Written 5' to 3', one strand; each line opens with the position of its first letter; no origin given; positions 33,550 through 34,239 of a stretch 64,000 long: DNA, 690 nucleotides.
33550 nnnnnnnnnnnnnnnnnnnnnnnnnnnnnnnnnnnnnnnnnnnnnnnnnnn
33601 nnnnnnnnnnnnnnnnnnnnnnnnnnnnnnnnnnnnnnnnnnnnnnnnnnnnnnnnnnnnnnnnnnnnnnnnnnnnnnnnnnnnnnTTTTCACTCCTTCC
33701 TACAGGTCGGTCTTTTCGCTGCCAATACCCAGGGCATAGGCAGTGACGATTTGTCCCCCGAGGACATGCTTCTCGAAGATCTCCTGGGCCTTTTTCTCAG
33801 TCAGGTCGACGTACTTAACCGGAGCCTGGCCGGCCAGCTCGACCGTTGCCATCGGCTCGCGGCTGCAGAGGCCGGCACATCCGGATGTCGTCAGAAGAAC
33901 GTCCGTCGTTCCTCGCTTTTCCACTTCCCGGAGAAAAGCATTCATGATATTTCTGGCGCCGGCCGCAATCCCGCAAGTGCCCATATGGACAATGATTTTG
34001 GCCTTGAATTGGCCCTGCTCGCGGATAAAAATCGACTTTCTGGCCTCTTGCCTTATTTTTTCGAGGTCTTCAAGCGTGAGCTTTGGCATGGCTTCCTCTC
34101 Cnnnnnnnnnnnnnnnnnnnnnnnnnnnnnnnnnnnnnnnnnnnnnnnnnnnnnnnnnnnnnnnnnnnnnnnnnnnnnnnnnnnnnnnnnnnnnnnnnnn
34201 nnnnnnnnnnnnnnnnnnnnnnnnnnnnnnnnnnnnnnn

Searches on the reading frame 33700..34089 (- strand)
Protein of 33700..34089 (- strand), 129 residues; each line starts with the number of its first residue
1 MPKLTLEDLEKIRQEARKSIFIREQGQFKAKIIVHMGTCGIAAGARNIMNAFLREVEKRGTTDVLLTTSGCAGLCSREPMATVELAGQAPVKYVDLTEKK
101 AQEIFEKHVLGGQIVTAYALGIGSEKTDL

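Call 4: search_protein_families(library=pfam, proteins=[window:33700-34089:-], max_evalue=0.01)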
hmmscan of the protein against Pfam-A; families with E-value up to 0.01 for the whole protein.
window:33700-34089:- (129 aa): 1 family
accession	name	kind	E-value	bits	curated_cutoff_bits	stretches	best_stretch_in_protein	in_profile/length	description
PF01257.25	2Fe-2S_thioredx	-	0.00026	21.3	24.8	1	29-107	65-143/145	Thioredoxin-like [2Fe-2S] ferredoxin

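Call 73: search_protein_families(library=ncbifam, proteins=[window:33700-34089:-], max_evalue=0.001)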
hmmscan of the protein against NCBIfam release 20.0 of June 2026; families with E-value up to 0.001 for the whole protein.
window:33700-34089:- (129 aa): 3 families
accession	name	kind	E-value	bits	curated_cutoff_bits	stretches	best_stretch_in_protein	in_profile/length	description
NF041612.1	fdxn_Clost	equivalog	3.3e-10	40.5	150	1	41-117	25-99/102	2Fe-2S ferredoxin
NF041613.1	fdxn_Azotob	equivalog_domain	5e-06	26.7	195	1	36-116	21-98/107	2Fe-2S ferredoxin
TIGR02041.1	CysI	equivalog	0.00068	18.2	756.55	1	30-93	414-484/541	assimilatory sulfite reductase (NADPH) hemoprotein subunit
